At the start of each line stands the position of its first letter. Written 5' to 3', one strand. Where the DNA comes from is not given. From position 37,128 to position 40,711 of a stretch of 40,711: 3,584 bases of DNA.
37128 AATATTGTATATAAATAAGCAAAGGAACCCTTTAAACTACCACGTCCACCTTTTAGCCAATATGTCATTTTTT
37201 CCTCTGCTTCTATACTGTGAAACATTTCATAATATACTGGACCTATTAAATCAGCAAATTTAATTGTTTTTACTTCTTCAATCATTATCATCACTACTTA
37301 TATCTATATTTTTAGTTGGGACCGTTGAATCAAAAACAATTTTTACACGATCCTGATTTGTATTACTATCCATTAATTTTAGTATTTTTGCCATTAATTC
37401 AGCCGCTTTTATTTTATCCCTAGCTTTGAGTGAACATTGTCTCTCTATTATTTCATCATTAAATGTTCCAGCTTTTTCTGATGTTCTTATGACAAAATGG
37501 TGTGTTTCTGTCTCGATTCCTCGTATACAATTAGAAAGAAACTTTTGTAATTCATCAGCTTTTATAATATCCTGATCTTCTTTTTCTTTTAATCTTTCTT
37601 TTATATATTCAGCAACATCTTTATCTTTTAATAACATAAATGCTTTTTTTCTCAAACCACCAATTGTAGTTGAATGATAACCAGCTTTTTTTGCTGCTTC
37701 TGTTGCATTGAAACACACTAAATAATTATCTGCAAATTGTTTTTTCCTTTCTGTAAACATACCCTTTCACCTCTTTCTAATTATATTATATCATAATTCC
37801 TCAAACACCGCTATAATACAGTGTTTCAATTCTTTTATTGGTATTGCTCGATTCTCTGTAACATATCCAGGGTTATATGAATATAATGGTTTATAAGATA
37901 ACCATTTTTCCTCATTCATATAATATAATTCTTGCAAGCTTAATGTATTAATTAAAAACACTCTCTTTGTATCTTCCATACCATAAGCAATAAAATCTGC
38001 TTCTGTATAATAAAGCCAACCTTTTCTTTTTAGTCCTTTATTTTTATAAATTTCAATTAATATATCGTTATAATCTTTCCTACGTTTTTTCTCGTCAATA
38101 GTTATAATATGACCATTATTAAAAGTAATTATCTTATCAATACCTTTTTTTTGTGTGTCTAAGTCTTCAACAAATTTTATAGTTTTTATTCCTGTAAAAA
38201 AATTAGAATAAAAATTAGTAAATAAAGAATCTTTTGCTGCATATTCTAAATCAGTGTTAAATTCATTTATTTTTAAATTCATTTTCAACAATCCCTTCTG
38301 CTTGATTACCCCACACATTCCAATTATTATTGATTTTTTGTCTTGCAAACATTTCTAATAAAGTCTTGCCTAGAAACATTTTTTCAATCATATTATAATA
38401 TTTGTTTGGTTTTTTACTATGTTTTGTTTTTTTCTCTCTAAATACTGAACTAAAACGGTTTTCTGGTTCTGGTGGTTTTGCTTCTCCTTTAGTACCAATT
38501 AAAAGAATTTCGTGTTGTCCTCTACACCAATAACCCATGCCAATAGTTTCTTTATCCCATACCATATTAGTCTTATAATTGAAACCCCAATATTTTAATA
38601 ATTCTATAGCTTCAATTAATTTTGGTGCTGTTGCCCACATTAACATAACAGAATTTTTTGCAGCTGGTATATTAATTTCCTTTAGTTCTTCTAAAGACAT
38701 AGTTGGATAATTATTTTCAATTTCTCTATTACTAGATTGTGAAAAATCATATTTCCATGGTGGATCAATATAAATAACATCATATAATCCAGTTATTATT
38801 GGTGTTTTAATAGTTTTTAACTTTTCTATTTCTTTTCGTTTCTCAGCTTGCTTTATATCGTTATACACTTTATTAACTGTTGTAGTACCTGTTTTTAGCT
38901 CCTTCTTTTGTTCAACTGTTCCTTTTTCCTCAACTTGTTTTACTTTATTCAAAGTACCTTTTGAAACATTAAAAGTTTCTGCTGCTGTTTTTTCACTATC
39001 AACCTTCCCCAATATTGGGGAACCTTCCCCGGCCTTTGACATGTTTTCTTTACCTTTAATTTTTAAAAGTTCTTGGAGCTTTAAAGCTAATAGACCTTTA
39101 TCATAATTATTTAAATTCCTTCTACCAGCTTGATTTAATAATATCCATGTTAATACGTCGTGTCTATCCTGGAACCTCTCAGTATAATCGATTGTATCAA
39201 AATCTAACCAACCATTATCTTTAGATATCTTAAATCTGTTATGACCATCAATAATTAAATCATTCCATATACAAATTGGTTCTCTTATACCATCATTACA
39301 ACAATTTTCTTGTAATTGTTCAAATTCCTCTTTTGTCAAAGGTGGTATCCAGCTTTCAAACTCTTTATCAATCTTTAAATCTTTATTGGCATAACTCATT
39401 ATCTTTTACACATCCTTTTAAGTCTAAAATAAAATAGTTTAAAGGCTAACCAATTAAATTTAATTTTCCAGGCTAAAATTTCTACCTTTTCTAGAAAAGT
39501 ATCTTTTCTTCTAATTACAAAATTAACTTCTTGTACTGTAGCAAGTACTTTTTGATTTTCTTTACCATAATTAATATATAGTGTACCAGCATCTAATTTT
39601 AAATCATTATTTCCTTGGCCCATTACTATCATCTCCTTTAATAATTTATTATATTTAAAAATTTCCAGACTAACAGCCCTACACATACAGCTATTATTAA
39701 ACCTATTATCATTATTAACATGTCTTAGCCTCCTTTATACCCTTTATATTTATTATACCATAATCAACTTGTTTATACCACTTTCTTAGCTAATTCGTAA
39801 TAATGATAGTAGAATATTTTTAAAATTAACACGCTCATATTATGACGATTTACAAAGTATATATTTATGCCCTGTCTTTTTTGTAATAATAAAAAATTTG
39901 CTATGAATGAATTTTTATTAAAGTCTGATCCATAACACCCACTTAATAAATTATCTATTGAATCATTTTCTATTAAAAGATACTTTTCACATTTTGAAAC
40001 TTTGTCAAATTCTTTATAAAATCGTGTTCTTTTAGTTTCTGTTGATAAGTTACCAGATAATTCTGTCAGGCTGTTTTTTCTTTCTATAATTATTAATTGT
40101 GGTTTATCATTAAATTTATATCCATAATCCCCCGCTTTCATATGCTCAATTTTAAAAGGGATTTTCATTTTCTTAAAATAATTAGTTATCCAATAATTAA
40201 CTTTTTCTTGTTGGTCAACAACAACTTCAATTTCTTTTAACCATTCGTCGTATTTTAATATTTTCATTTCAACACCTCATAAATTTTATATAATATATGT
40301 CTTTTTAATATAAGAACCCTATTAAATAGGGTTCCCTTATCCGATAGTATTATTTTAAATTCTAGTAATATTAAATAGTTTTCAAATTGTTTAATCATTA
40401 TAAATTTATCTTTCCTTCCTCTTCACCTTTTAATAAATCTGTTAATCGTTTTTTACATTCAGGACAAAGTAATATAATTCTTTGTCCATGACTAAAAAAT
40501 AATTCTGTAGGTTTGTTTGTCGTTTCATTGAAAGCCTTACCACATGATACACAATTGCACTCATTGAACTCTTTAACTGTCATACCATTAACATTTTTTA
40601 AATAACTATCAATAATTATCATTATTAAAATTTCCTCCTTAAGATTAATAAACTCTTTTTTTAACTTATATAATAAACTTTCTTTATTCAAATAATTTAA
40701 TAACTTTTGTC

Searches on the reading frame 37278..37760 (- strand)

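Call 21: search_protein_families(library=phrogs, proteins=[window:37278-37760:-], max_evalue=0.001)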
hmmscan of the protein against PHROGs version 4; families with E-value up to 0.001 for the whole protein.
window:37278-37760:- (160 aa): 4 families
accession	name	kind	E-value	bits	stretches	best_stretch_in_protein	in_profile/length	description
phrog_51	-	head and packaging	7.9e-25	89.1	1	3-144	90-228/261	terminase small subunit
phrog_17390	-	unknown function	1.5e-11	45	1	2-67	3-65/69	-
phrog_641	-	head and packaging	2.3e-07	32.5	1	2-71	3-69/162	terminase small subunit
phrog_2606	-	head and packaging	5.2e-07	30.3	1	3-73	90-159/310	terminase small subunit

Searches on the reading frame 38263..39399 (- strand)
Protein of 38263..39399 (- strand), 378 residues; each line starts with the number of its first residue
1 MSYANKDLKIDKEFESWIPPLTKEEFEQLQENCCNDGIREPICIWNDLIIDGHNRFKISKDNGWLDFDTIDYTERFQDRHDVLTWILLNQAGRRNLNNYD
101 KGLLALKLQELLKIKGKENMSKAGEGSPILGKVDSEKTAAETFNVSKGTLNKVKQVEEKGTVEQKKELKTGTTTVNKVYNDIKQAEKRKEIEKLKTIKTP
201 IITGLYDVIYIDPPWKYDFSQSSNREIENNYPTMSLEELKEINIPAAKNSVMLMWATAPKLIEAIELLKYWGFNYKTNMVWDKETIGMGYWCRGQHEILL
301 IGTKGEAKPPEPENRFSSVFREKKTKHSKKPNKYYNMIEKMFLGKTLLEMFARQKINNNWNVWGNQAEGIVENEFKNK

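Call 21: search_protein_families(library=phrogs, proteins=[window:38263-39399:-], max_evalue=0.001)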
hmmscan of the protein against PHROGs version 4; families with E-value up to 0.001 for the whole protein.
window:38263-39399:- (378 aa): 5 families
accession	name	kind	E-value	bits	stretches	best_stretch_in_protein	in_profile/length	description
phrog_21315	-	unknown function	1.2e-57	196.8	2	205-368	239-408/415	-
phrog_359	-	other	7.1e-53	181.2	1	148-370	62-297/329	DNA methyltransferase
phrog_10837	-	unknown function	2.3e-22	80.5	1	254-369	1-124/139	-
phrog_15877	-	other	1e-08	36.5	1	203-307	2-119/152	DNA methyltransferase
phrog_12047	-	DNA, RNA and nucleotide metabolism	1e-07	32.8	1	27-195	22-197/301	ParB-like partition nuclease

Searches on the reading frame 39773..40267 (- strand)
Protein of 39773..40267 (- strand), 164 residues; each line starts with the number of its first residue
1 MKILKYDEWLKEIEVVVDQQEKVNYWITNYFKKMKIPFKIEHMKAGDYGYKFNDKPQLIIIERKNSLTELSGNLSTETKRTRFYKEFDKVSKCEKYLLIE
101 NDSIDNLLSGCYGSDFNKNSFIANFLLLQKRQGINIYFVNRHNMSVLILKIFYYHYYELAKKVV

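Call 21: search_protein_families(library=phrogs, proteins=[window:39773-40267:-], max_evalue=0.001)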
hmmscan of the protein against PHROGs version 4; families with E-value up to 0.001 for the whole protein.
window:39773-40267:- (164 aa): 1 family
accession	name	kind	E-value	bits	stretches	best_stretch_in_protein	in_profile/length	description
phrog_3490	-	DNA, RNA and nucleotide metabolism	9.9e-25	88.5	1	8-162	4-172/175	ERCC4-type nuclease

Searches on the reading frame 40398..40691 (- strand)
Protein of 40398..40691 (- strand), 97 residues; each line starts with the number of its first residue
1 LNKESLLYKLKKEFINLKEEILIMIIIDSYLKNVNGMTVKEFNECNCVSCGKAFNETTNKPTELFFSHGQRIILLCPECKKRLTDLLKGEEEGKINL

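Call 67: search_protein_families(library=pfam, proteins=[window:40398-40691:-], max_evalue=0.01)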
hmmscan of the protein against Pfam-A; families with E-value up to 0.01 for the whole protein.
window:40398-40691:- (97 aa): 1 family
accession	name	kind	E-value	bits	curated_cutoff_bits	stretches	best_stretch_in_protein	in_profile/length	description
PF01155.25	HypA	-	0.00095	19.6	28.9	1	43-91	69-104/112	Hydrogenase/urease nickel incorporation, metallochaperone, hypA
